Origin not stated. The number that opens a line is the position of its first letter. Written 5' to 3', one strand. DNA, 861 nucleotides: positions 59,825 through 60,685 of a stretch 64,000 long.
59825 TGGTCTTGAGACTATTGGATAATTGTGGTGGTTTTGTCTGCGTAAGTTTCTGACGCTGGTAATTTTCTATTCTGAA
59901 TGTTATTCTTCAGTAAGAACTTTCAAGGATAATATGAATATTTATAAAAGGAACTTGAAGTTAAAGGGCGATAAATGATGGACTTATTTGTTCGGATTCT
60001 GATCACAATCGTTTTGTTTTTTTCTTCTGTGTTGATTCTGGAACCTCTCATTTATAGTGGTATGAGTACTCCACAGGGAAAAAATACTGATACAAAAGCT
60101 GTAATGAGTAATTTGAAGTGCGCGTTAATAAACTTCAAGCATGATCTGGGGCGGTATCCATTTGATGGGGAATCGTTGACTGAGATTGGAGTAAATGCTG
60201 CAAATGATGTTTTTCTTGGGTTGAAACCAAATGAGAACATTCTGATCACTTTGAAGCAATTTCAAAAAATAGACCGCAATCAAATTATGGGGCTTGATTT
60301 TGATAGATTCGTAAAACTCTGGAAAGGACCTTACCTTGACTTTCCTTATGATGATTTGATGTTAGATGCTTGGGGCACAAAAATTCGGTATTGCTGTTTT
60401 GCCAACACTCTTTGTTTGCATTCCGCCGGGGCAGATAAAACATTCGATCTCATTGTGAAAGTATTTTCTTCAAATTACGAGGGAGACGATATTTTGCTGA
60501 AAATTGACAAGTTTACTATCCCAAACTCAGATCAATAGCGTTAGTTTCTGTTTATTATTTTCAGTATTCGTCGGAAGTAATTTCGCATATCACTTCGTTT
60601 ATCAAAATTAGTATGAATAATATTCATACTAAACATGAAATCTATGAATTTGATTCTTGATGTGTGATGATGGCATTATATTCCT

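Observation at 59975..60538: GspG-like pseudopilin core without a prepilin leader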

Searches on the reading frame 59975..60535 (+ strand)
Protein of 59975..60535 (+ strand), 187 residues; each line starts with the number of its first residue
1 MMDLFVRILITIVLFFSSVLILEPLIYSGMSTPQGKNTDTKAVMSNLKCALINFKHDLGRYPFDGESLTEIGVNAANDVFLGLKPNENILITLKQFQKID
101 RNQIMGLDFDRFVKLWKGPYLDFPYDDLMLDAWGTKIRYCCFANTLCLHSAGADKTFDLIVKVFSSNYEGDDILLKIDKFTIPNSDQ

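Call 3: search_protein_families(library=pfam, proteins=[window:59975-60535:+], max_evalue=10)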
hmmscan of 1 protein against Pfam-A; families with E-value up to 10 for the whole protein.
window:59975-60535:+ (187 aa): 1 family
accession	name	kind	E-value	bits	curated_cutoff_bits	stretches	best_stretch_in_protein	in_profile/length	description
PF08334.16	T2SSG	-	0.00031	21.2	21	2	34-70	8-44/108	Type II secretion system (T2SS), protein G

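Call 4: search_protein_families(library=ncbifam, proteins=[window:59975-60535:+], max_evalue=10)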
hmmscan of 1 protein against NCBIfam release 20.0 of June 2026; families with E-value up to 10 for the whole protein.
window:59975-60535:+ (187 aa): 2 families
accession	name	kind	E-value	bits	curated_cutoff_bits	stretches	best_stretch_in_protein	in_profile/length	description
TIGR01710.1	typeII_sec_gspG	equivalog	0.0039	17.2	88.85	1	10-70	10-68/134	type II secretion system major pseudopilin GspG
NF008850.0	PRK11886.1-5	equivalog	0.17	11.1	489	1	68-129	166-227/320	bifunctional biotin--[acetyl-CoA-carboxylase] ligase/biotin operon repressor BirA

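Call 6: find_homologous_proteins(query=window:59975-60535:+, max_evalue=0.001)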
Query window:59975-60535:+ (187 aa): 3 proteins with E <= 0.001 among 39 candidates.
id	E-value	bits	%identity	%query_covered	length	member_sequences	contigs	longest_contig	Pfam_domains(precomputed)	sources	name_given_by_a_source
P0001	6.9e-122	422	100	100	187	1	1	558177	-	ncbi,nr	ncbi:MAG: hypothetical protein HQM10_05865 [Candidatus Riflebacteria bacterium]|nr:hypothetical prot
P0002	7.3e-16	76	37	67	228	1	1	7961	PF07963.18,PF08334.17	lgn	-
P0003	4.9e-15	74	33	67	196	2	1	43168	PF08334.17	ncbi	-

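Call 12: find_encoding_contigs(protein=P0002, flank=8000, max_places=4)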
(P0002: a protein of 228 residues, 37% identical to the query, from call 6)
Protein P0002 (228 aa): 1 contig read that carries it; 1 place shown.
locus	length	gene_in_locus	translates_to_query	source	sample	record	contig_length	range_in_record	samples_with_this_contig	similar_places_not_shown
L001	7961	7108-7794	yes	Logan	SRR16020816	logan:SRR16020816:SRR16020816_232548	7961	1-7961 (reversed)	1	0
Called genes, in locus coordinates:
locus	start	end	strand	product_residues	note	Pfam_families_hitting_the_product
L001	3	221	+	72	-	?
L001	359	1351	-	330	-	PF00535:Glycos_transf_2, PF10111:Glyco_tranf_2_2, PF13641:Glyco_tranf_2_3, PF13632:Glyco_trans_2_3 (weak), PF02709:Glyco_transf_7C (weak)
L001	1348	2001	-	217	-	PF02353:CMAS (weak), PF03848:TehB (weak), PF13489:Methyltransf_23, PF01728:FtsJ, PF13847:Methyltransf_31, PF08241:Methyltransf_11, PF08242:Methyltransf_12, PF13649:Methyltransf_25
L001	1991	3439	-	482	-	PF02310:B12-binding, PF04055:Radical_SAM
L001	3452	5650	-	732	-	PF22627:AglB_core-like, PF18079:AglB_L1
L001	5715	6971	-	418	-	PF13173:AAA_14, PF13635:DUF4143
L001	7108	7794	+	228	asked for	PF07963:N_methyl (weak), PF08334:T2SSG (faint)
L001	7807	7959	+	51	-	?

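Call 13: find_encoding_contigs(protein=P0003, flank=10000, max_places=4)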
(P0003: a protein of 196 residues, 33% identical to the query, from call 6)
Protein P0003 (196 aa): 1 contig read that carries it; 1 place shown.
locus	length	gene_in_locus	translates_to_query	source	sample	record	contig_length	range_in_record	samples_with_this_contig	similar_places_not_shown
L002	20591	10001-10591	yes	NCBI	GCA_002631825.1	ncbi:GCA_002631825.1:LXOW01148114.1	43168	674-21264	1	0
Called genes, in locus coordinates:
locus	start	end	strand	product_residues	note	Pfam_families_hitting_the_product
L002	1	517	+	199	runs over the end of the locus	-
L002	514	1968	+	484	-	PF01590:GAF, PF13185:GAF_2 (weak), PF00211:Guanylate_cyc, PF13240:Zn_Ribbon_1 (weak)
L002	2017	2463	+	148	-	-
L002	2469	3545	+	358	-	PF16868:NMT1_3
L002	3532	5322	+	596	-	-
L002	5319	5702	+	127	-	PF07963:N_methyl (weak)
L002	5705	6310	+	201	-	PF07963:N_methyl (weak)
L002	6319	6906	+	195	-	-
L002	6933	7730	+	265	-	-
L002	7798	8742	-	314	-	-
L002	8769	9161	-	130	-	-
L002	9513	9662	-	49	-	-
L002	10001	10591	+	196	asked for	PF08334:T2SSG (faint)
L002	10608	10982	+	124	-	-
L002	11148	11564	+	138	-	-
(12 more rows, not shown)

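Call 15: search_protein_representatives(protein=window:59975-60535:+)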
Query: 187 residues. Proteins with E-value up to 0.001 (for the whole library): 104; up to 1e-10: 54; up to 1e-30: 3. The best 104 are listed.
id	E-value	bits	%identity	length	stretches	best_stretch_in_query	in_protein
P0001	2.2e-122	422.1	100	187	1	1-187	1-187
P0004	1.4e-36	142.3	44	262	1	8-179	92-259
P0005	7.2e-36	140.0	51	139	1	44-179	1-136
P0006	3.4e-30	121.5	39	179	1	6-178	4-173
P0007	2.9e-27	112.0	39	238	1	23-180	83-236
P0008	1.0e-26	110.2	39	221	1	35-179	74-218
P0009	1.8e-26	109.4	35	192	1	9-179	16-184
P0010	2.4e-26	109.0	43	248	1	24-183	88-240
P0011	7.6e-26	107.3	40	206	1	31-179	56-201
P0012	1.2e-23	100.2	35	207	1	31-181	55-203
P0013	1.5e-23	99.9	37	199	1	7-180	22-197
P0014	2.3e-23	99.2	37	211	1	4-184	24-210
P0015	5.8e-23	97.9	43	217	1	36-161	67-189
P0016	8.9e-22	94.1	40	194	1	13-183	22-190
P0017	4.1e-21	91.9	38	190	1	13-181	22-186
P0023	4.4e-18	82.0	38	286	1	20-158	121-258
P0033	3.2e-15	72.7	33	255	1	6-180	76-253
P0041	7.7e-14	68.2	37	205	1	32-163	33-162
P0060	2.8e-10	56.6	29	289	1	23-183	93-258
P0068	8.0e-09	51.8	28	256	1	18-162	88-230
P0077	3.0e-07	46.7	31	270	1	34-178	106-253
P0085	1.3e-06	44.6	35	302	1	45-177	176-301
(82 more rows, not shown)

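Call 23: find_related_loci(query=A1, collection=genome_contigs, flank=8000)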
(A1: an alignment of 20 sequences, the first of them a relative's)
Query A1 (187 aa) in genome_contigs; peptide patterns used: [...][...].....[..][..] (x = any residue, [..] = any of these).
100 stretches matched a pattern; 52 encode a relative of the query (tblastn E <= 1e-3); 51 distinct loci.
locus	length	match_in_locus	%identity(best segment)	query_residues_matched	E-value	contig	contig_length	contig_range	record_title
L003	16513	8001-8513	39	4-177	1e-34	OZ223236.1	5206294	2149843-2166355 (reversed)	MAG: Candidatus Ozemobacteraceae bacterium isolate 4ee0fdf2-fbb4-4151-bfa0-813162405533 genome assembly, chromosome: 2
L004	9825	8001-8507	37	8-179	2e-30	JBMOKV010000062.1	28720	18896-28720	MAG: Candidatus Rifleibacteriota bacterium isolate Betzabe_MAG007 MAG007_62, whole genome shotgun sequence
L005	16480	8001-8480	35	21-180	2e-27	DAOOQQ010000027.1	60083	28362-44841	MAG TPA_asm: Candidatus Ozemobacteraceae bacterium isolate AMR_MDS_2567 NODE_556_length_60083_cov_7.532985, whole genome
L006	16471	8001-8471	40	24-179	1e-26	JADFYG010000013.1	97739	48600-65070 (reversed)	MAG: Candidatus Riflebacteria bacterium isolate nDJH6bin19 nDJH6_bin19_NODE_13_length_97739_cov_6.335461, whole genome s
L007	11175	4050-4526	36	21-179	3e-26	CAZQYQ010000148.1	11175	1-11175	MAG TPA_asm: uncultured bacterium isolate SRP089250_co1_29 genome assembly, contig: NODE_10522_length_11175_cov_4.408543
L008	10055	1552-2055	36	9-180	3e-26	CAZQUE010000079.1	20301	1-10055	MAG TPA_asm: uncultured bacterium isolate SRP304446_co1_153 genome assembly, contig: NODE_1839_length_20301_cov_12.22671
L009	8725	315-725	38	40-179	4e-26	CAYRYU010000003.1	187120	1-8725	MAG TPA_asm: uncultured bacterium isolate binchicken_co66_92 genome assembly, contig: NODE_101_length_187120_cov_23.7337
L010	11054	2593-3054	37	24-179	5e-26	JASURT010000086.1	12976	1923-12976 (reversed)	MAG: Candidatus Ozemobacter sp. isolate DJKA78_ANT-KO_bin.22 scaffold_1360, whole genome shotgun sequence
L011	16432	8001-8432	39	34-180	1e-25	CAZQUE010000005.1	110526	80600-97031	MAG TPA_asm: uncultured bacterium isolate SRP304446_co1_153 genome assembly, contig: NODE_82_length_110526_cov_13.239846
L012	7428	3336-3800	35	24-179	2e-25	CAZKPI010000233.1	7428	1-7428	MAG TPA_asm: uncultured bacterium isolate binchicken_co135_42 genome assembly, contig: NODE_11232_length_7428_cov_3.0447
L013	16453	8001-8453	36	34-183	4e-25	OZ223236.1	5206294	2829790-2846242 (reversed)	MAG: Candidatus Ozemobacteraceae bacterium isolate 4ee0fdf2-fbb4-4151-bfa0-813162405533 genome assembly, chromosome: 2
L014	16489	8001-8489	33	32-183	5e-25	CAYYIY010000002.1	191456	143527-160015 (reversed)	MAG TPA_asm: uncultured bacterium isolate binchicken_co135_188 genome assembly, contig: NODE_137_length_191456_cov_4.630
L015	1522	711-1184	38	21-180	7e-25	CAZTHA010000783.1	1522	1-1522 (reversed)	MAG TPA_asm: uncultured bacterium isolate binchicken_co108_60 genome assembly, contig: NODE_161174_length_1522_cov_3.801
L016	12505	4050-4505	35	24-180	1e-24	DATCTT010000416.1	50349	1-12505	MAG TPA_asm: Candidatus Ozemobacteraceae bacterium isolate SMAG_U7338 k141_125043, whole genome shotgun sequence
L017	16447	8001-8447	34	24-179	3e-24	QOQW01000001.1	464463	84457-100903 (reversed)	MAG: Candidatus Ozemobacter sibiricus isolate BY5 NODE_12, whole genome shotgun sequence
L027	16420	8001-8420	37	24-158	3e-20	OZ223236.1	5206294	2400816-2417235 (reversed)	MAG: Candidatus Ozemobacteraceae bacterium isolate 4ee0fdf2-fbb4-4151-bfa0-813162405533 genome assembly, chromosome: 2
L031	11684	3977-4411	36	34-180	3e-19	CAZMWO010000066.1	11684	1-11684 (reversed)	MAG TPA_asm: uncultured bacterium isolate SRP192927_co6_749 genome assembly, contig: NODE_13778_length_11684_cov_4.48877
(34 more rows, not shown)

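Call 31: predict_structure(alignment_id=A1)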
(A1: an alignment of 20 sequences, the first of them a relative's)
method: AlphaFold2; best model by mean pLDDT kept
length: 187 residues; sequences in the alignment: 20
mean_pLDDT: 88.9   pTM: 0.78
mean pLDDT of the five models: 88.9, 88.6, 87.9, 87.6, 87.2
residues with pLDDT >= 90: 136; 70-90: 33; 50-70: 10; < 50: 8
segments of 3 or more residues with pLDDT < 50: 22-28
pLDDT, mean of each block of 10 residues (from residue 1): 91 73 48 89 96 97 94 96 94 87 89 96 85 97 97 97 96 96 66
secondary structure, 60 per line:
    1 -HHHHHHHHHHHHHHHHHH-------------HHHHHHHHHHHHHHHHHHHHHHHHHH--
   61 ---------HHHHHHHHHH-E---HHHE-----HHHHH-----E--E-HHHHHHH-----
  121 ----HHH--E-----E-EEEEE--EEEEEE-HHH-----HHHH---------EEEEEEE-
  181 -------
elements in order: H2-19 H33-58 H70-79 H94-98 H109-115 E138-142 E145-150 H160-163 E173-179

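Call 32: search_protein_families(library=pfam, proteins=[L017:8648-10501:+, L017:10519-11133:+, L017:11096-11836:+, L017:12061-12516:+, L017:12743-14755:+, L017:4499-6877:-, L003:6313-7950:+, L031:3004-3729:+, L003:10242-13091:+, L017:7893-8456:+], max_evalue=0.01)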
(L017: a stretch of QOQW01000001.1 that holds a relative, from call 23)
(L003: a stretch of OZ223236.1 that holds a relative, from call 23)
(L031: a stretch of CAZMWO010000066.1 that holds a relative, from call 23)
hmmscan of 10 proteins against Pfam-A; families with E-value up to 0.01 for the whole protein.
L017:8648-10501:+ (618 aa): 5 families
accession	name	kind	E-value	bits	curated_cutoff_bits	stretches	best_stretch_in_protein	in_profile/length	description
PF11104.14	PilM_2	-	3.7e-27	95.6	27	1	13-382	2-336/340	Type IV pilus assembly protein PilM;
PF14450.12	FtsA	-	4.5e-09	37.2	31.8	1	209-353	1-113/127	Cell division protein FtsA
PF05137.18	PilN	-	8.4e-09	35.8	22.8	1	509-584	2-76/78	Fimbrial assembly protein (PilN)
PF06723.19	MreB_Mbl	-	0.00021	20.7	27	0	293-351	242-305/327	MreB/Mbl protein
PF05064.18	Nsp1_C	-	0.0033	17.7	24.1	1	442-488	51-97/114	Nsp1-like C-terminal region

L017:10519-11133:+ (205 aa): 1 family
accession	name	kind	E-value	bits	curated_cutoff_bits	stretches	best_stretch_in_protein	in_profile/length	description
PF04350.18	PilO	-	1.1e-10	42.2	22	1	52-167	5-116/145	Pilus assembly protein, PilO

L017:11096-11836:+ (247 aa): 0 families

L017:12061-12516:+ (152 aa): 0 families

L017:12743-14755:+ (671 aa): 5 families
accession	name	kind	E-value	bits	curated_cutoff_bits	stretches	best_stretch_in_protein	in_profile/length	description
PF00263.26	Secretin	-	1.7e-49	168.1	27.5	1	484-648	2-169/169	Bacterial type II and III secretion system protein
PF03958.22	Secretin_N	-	4.3e-17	62.5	28.2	2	266-325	2-67/69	Bacterial type II/III secretion system short domain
PF07660.19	STN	-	1.1e-05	25.6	28.4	1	216-257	8-51/52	Secretin and TonB N terminus short domain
PF04623.17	Adeno_E1B_55K_N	-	0.0085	17.2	25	0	350-387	30-70/71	Adenovirus E1B protein N-terminus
PF21305.2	type_II_gspD_N0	-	0.0089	16.3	27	0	190-239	1-51/71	GspD-like, N0 domain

L017:4499-6877:- (793 aa): 2 families
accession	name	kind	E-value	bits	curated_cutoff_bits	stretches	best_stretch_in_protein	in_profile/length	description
PF18079.6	AglB_L1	-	7.3e-10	39.3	23.6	1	680-769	1-87/87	Archaeal glycosylation protein B long peripheral domain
PF22627.1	AglB_core-like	-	3.6e-08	34.2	27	1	519-585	32-104/111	AglB core domain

L003:6313-7950:+ (546 aa): 0 families

L031:3004-3729:+ (242 aa): 0 families

L003:10242-13091:+ (950 aa): 3 families
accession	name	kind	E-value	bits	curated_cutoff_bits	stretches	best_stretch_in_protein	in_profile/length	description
PF07228.17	SpoIIE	-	1.5e-38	133.1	25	1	759-948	2-191/192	Stage II sporulation protein E (SpoIIE)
PF00672.30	HAMP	-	4.2e-06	27.4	25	1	663-710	2-49/53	HAMP domain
PF22130.1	Phage_gp38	-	0.0056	17.3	27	0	30-66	14-49/58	Lactococcus phage gp38-like protein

L017:7893-8456:+ (188 aa): 3 families
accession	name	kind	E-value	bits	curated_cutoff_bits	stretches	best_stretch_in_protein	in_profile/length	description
PF08334.16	T2SSG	-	1.2e-07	32.2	21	1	43-78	6-41/108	Type II secretion system (T2SS), protein G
PF07963.17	N_methyl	-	1.7e-06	27.8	21.2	1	13-35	4-26/27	Prokaryotic N-terminal methylation motif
PF17251.8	Pom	-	0.0058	16.4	22.4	1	108-148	148-187/285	Protochlamydia outer membrane protein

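Call 34: fold_search(model_id=the predicted structure, library=pdb)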
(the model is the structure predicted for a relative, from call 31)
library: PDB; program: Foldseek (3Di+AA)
matches with E <= 10: 27; with E <= 0.001: 0
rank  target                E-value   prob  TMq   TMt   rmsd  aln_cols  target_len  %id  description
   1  3gn9_A                3.9e-02  0.99  0.43  0.67   4.2       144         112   17  Crystal structure of the major pseudopilin from the type 2 secretion system of Vibrio vulnificus (released 2009-07-28)
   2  3fu1_A                6.1e-02  0.96  0.41  0.63   4.5       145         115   16  Crystal structure of the major pseudopilin from the type 2 secretion system of Vibrio cholerae (released 2009-07-28)
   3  4lw9_A                8.5e-02  0.85  0.35  0.53   7.8       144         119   17  Crystal structure of Vibrio cholera major pseudopilin EpsG (released 2014-07-16)
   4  3g20_B                1.2e-01  0.75  0.35  0.52   9.9       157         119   16  Crystal structure of the major pseudopilin from the type 2 secretion system of enterohaemorrhagic Escherichia coli (released 2009-07-28)
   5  6t8s_AAA              1.3e-01  0.66  0.27  0.36   7.2       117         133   11  Structure of the major Type IV pilin PilA1 from Clostridium difficile (released 2020-03-25)
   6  4tsm_B                1.5e-01  0.66  0.26  0.11   6.1       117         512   11  MBP-fusion protein of PilA1 from C. difficile R20291 residues 26-166 (released 2015-01-14)
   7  1t92_A                1.6e-01  0.66  0.31  0.51   8.4       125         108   18  Crystal structure of N-terminal truncated pseudopilin PulG (released 2004-10-05)
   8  3g20_A                1.7e-01  0.63  0.34  0.53  10.7       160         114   14  Crystal structure of the major pseudopilin from the type 2 secretion system of enterohaemorrhagic Escherichia coli (released 2009-07-28)
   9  4ogm_A                1.9e-01  0.60  0.27  0.11   6.1       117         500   11  MBP-fusion protein of PilA1 residues 26-159 (released 2015-01-14)
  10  6t8s_BBB              1.9e-01  0.25  0.28  0.37  10.7       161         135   10  Structure of the major Type IV pilin PilA1 from Clostridium difficile (released 2020-03-25)
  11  4tsm_A                3.1e-01  0.47  0.26  0.11   6.1       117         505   11  MBP-fusion protein of PilA1 from C. difficile R20291 residues 26-166 (released 2015-01-14)
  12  6t8s_CCC              3.6e-01  0.47  0.27  0.37   6.4       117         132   10  Structure of the major Type IV pilin PilA1 from Clostridium difficile (released 2020-03-25)
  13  5wda_A                7.3e-01  0.35  0.38  0.52  14.7       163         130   15  Structure of the PulG pseudopilus (released 2017-10-25)
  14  7t31_B                9.5e-01  0.15  0.32  0.14   9.5       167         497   11  X-ray Structure of Clostridiodies difficile PilW (released 2022-10-19)
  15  4pe2_A                1.4e+00  0.18  0.28  0.12   6.5       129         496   12  MBP PilA1 CD160 (released 2015-01-14)
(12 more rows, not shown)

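Call 35: search_solved_structures(query=A1, max_evalue=1, show_alignments=2)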
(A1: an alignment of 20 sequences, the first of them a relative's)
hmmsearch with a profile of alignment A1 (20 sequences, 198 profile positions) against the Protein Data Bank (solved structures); distinct sequences matched with E-value up to 1: 15.
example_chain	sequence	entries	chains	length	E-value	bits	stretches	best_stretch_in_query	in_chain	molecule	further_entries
7tgg_A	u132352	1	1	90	1.1e-07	34.6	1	12-74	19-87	Geopilin domain 1 protein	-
9egp_A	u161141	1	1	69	3.1e-06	29.8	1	13-74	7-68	Geopilin domain 1 protein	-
5wda_A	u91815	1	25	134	4.2e-06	29.4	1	17-80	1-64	General secretion pathway protein G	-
2m7g_A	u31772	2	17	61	8.5e-06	28.4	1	17-74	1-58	Geopilin domain 1 protein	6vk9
8pfb_G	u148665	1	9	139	0.0024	20.4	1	17-66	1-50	Type IV pilin PilE1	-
8p3b_A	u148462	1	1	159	0.0034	19.9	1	17-126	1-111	Fimbrial protein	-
8tj2_C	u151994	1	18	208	0.0062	19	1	17-68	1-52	Type IV major pilin protein PilA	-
5kua_A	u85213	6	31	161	0.012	18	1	17-125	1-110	pilin | Neisseria meningitidis PilE variant SB-GATDH | Neisseria meningitidis PilE, SB-DATDH variant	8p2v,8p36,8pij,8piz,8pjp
2hi2_A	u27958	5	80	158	0.04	16.4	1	17-83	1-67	Fimbrial protein | PilA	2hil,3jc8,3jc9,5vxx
1ay2_A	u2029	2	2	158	0.072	15.6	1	17-81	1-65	TYPE 4 PILIN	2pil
1l8d_A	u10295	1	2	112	0.13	14.8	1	46-105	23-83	DNA double-strand break repair rad50 ATPase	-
6zff_A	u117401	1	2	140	0.22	14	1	46-105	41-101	DNA double-strand break repair Rad50 ATPase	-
9laa_A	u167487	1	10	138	0.29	13.6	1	9-43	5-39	Type IV pilin protein PilA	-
8uhf_A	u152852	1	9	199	0.51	12.8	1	18-86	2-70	Toxin co-regulated pilin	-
9lab_B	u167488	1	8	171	0.71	12.3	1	14-52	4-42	MSHA major pilin subunit MshA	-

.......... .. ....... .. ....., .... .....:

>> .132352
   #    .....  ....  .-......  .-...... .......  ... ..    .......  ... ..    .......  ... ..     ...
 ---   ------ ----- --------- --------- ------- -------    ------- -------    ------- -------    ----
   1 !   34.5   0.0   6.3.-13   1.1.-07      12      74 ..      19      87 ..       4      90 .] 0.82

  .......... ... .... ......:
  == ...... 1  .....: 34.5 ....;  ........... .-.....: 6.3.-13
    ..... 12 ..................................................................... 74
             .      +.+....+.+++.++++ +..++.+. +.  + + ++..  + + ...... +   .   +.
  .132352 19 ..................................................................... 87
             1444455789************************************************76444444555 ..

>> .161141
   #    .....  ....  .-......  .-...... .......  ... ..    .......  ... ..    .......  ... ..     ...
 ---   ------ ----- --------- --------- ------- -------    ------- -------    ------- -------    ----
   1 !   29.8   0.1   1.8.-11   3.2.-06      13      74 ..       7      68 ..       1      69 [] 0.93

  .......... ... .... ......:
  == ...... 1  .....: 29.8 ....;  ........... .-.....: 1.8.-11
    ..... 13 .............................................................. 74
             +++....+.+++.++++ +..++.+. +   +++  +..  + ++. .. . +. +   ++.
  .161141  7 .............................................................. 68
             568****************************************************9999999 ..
